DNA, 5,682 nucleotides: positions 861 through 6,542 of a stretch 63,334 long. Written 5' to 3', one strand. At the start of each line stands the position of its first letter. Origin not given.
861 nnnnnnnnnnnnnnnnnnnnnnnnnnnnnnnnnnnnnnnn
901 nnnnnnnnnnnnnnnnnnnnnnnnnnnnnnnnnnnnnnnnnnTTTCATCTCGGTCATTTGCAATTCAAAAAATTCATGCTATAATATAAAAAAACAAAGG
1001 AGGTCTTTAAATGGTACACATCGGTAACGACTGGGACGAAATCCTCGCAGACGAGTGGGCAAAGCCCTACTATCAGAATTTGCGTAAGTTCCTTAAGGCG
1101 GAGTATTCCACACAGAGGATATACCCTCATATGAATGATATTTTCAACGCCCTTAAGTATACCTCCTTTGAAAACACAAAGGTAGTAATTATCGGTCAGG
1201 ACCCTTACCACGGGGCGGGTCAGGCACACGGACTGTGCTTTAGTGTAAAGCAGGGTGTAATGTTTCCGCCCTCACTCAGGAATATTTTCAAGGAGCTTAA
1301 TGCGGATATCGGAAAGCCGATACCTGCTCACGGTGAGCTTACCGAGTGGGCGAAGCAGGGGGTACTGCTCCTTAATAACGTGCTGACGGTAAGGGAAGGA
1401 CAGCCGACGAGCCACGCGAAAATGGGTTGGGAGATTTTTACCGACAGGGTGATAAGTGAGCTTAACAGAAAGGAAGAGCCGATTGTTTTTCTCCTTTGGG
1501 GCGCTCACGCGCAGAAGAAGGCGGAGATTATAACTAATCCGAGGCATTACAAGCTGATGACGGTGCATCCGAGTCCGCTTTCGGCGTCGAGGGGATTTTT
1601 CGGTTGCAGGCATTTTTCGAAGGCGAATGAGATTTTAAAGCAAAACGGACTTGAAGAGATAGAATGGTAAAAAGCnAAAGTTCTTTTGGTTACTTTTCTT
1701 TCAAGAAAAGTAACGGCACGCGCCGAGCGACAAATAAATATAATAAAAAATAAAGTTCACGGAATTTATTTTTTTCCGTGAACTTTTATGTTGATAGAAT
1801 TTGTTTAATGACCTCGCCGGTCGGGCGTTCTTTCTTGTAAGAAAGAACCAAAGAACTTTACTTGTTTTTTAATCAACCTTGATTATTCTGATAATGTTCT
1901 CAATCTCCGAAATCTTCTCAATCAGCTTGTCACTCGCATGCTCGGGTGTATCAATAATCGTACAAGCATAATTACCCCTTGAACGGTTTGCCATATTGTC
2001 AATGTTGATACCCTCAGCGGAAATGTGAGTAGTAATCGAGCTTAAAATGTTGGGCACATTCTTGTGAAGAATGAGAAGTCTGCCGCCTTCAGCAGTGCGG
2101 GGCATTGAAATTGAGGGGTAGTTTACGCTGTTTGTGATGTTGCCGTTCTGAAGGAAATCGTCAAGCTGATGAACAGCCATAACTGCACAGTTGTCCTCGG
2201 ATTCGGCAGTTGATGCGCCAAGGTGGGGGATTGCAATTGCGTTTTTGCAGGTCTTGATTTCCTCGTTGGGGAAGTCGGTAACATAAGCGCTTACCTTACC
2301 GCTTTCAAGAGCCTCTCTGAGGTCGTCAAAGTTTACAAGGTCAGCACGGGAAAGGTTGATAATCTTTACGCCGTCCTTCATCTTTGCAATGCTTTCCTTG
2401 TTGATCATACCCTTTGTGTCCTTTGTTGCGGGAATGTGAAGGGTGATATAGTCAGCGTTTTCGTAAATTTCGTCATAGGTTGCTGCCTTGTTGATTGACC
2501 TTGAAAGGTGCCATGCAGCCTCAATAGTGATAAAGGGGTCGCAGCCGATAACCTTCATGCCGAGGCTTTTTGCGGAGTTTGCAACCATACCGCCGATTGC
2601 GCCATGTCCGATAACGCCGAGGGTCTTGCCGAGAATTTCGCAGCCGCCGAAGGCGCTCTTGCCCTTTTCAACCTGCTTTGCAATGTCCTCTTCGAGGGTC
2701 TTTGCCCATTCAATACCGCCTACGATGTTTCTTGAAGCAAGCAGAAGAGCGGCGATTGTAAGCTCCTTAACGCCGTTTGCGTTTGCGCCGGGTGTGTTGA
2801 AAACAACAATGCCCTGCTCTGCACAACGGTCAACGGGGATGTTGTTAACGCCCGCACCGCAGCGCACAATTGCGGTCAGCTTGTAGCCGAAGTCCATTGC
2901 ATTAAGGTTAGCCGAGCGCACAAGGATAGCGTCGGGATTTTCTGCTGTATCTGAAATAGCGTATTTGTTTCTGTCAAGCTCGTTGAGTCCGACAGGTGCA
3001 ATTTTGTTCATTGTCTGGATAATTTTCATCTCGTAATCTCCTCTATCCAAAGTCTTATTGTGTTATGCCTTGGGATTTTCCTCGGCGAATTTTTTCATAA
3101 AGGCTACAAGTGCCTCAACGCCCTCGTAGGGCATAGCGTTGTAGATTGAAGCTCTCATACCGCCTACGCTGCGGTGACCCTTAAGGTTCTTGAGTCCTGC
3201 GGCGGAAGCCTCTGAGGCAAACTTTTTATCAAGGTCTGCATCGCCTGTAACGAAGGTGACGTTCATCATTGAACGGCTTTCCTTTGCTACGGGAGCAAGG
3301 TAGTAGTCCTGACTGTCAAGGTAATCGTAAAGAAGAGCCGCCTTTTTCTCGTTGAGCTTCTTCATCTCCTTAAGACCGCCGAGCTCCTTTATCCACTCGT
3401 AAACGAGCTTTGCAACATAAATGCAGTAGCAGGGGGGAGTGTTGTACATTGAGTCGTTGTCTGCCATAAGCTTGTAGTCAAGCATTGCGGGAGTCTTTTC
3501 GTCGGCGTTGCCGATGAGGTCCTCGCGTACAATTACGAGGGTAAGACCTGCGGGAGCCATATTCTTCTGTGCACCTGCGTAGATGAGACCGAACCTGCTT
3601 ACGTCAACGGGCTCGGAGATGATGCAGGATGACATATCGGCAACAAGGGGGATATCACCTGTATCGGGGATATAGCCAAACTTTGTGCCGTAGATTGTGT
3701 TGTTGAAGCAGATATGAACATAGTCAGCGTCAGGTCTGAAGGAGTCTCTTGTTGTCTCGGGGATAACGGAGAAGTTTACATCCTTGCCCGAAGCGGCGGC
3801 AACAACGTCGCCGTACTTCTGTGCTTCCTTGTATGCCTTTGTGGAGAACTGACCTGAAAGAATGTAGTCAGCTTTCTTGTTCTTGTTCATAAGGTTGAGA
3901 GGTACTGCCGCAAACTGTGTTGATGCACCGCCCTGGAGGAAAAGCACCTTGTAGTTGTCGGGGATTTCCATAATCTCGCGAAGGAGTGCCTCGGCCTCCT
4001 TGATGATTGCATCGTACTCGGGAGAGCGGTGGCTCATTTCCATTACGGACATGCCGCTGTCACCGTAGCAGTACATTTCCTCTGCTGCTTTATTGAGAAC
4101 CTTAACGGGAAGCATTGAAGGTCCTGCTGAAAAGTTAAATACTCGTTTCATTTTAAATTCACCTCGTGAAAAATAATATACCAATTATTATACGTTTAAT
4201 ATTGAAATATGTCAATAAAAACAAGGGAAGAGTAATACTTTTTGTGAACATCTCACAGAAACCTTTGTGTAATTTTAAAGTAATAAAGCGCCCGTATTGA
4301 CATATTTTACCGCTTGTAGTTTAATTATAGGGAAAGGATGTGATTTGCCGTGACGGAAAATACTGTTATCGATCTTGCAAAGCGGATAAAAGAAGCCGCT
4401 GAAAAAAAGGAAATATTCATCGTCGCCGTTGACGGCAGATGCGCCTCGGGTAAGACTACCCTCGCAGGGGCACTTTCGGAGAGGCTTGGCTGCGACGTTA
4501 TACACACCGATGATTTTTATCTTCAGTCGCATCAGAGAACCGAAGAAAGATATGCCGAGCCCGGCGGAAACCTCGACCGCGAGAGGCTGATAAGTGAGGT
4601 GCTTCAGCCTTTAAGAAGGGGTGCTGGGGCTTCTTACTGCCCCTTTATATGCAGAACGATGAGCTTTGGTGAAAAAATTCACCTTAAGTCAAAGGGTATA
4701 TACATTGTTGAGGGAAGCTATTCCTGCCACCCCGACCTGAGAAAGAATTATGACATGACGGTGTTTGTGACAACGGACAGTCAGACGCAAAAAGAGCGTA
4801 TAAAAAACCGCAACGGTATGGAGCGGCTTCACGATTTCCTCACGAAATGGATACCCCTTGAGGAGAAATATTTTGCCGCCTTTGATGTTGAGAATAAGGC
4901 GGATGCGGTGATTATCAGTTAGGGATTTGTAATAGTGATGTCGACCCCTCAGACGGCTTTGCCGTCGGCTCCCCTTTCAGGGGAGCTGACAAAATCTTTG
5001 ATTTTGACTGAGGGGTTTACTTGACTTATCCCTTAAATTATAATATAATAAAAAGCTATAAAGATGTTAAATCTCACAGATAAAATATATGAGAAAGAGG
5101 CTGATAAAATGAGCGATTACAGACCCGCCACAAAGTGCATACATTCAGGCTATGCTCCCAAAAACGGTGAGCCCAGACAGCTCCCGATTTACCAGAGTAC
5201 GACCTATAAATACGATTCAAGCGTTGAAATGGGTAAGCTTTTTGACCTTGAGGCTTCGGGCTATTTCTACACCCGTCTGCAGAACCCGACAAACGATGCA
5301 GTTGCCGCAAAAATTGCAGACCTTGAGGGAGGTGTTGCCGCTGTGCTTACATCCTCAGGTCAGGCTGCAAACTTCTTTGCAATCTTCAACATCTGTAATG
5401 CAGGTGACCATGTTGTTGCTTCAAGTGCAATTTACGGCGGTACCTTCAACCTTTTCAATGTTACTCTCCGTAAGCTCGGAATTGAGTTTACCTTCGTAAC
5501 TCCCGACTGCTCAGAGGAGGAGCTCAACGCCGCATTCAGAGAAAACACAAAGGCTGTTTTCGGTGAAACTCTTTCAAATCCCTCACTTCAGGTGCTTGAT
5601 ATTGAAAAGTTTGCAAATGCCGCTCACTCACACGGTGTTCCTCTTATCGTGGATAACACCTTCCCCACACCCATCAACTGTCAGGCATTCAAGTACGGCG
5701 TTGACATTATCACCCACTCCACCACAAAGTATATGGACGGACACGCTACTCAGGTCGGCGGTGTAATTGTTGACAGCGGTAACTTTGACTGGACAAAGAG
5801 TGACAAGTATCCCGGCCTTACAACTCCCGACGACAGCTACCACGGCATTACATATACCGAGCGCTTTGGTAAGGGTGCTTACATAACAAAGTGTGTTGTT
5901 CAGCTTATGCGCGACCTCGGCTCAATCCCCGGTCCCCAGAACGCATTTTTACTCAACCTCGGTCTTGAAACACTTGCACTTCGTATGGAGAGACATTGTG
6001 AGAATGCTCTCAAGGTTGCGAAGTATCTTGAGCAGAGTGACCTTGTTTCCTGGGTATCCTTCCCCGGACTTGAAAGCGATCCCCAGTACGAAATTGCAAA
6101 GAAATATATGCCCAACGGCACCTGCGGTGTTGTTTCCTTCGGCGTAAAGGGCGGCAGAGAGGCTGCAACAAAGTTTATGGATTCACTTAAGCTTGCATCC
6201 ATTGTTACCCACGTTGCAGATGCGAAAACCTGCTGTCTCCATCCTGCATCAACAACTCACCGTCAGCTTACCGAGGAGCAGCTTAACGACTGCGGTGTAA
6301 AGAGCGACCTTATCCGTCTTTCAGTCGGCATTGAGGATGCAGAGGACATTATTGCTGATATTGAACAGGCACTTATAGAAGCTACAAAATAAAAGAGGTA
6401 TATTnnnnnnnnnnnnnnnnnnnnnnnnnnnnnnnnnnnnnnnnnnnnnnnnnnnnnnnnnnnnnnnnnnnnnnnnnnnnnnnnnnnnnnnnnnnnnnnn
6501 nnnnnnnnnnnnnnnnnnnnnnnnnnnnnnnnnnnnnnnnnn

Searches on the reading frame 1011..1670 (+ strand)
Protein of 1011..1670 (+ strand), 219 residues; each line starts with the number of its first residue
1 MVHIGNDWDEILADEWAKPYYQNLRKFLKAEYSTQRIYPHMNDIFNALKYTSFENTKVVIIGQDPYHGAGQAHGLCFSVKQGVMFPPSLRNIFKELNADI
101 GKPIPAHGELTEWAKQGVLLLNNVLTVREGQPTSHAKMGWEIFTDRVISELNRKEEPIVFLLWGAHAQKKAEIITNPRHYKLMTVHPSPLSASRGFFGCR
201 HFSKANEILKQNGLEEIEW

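Call 9: find_encoding_contigs(protein=window:1011-1670:+, flank=10000, max_places=6)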
Protein window:1011-1670:+ (219 aa): no gene with exactly this product is on record in the collection.

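Call 10: search_protein_families(library=pfam, proteins=[window:1011-1670:+])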
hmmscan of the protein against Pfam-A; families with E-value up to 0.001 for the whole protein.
window:1011-1670:+ (219 aa): 1 family
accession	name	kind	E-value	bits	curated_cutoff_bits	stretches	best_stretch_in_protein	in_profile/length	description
PF03167.25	UDG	-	5.4e-19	69.1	24.3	1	50-210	3-141/141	Uracil DNA glycosylase superfamily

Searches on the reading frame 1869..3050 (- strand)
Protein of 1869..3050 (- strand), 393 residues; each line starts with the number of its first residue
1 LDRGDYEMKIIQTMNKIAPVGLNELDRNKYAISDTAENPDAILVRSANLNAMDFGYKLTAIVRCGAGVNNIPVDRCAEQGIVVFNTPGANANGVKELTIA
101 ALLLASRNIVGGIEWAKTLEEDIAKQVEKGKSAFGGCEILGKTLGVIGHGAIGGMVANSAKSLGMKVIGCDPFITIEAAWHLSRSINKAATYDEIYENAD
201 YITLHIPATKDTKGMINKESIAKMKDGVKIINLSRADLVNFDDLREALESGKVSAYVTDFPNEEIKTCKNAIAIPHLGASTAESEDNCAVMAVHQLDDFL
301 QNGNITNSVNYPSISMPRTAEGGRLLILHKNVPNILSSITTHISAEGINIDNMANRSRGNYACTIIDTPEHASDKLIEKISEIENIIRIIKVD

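Call 10: search_protein_families(library=pfam, proteins=[window:1869-3050:-])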
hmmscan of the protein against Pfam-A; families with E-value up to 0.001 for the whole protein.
window:1869-3050:- (393 aa): 5 families
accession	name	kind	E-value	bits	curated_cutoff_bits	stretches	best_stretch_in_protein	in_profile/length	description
PF02826.25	2-Hacid_dh_C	-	4.9e-38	130.7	25.1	1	103-278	5-178/178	D-isomer specific 2-hydroxyacid dehydrogenase, NAD binding domain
PF00389.36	2-Hacid_dh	-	8.7e-19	68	24.6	1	27-310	28-134/134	D-isomer specific 2-hydroxyacid dehydrogenase, catalytic domain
PF03446.21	NAD_binding_2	-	1.5e-06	28.7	21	1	144-251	2-110/161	NAD binding domain of 6-phosphogluconate dehydrogenase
PF22629.2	ACT_AHAS_ss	-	3e-05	24.5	27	1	325-388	1-67/67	AHAS small subunit-like ACT domain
PF00670.27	AdoHcyase_NAD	-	0.00076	20.1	27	0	139-237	21-113/162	S-adenosyl-L-homocysteine hydrolase, NAD binding domain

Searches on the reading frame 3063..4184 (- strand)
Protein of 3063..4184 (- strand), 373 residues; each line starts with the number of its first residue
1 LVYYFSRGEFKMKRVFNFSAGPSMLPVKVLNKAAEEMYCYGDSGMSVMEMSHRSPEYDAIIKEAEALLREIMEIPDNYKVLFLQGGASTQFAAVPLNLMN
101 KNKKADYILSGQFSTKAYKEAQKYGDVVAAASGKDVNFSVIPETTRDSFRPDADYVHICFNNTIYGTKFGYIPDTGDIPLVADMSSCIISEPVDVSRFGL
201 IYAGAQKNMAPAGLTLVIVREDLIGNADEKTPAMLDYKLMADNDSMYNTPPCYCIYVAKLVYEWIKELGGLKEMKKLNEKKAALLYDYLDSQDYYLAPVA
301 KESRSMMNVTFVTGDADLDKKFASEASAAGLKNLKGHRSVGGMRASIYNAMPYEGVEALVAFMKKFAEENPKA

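Call 39: search_protein_families(library=pfam, proteins=[window:3063-4184:-])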
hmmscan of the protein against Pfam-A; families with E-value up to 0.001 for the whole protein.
window:3063-4184:- (373 aa): 1 family
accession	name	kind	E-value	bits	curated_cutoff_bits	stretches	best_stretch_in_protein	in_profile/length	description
PF00266.25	Aminotran_5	-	1.6e-44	152.8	21.5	1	15-359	1-371/371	Aminotransferase class-V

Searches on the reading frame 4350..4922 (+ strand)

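Call 39: search_protein_families(library=pfam, proteins=[window:4350-4922:+])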
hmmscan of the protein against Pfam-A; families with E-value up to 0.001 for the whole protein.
window:4350-4922:+ (190 aa): 6 families
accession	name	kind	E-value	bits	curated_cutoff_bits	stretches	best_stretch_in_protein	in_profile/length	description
PF13238.12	AAA_18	-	1.8e-07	32.1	29.4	1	25-159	1-116/128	AAA domain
PF01712.25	dNK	-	1.8e-05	25.1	27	0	26-52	2-28/203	Deoxynucleoside kinase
PF01121.26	CoaE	-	4.9e-05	23.5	27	1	24-177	2-168/180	Dephospho-CoA kinase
PF13671.12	AAA_33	-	7.6e-05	23.5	27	0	29-69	6-46/143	AAA domain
PF02224.24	Cytidylate_kin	-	0.00076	19.7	26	0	25-57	1-33/211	Cytidylate kinase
PF13189.12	Cytidylate_kin2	-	0.00087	19.9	28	0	24-157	1-134/176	Cytidylate kinase-like family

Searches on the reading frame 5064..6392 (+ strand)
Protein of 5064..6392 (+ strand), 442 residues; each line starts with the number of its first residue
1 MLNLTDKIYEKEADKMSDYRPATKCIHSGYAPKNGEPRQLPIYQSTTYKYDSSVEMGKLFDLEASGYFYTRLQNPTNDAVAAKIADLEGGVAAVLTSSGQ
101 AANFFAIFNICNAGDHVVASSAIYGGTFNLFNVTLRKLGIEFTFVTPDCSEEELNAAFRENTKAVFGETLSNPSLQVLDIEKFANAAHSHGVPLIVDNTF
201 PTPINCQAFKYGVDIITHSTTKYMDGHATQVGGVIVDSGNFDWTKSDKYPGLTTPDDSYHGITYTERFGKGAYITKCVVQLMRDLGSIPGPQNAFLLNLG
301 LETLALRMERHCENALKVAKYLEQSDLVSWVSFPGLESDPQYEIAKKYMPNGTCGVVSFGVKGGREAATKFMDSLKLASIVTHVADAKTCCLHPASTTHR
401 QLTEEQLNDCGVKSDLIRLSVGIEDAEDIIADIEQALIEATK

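Call 39: search_protein_families(library=pfam, proteins=[window:5064-6392:+])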
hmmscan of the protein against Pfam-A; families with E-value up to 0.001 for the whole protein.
window:5064-6392:+ (442 aa): 2 families
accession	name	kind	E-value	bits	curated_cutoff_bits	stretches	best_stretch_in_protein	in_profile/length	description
PF01053.26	Cys_Met_Meta_PP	-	9e-129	429.8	27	1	23-437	2-380/381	Cys/Met metabolism PLP-dependent enzyme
PF00155.27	Aminotran_1_2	-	0.00028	20.6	19.7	1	77-200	44-188/361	Aminotransferase class I and II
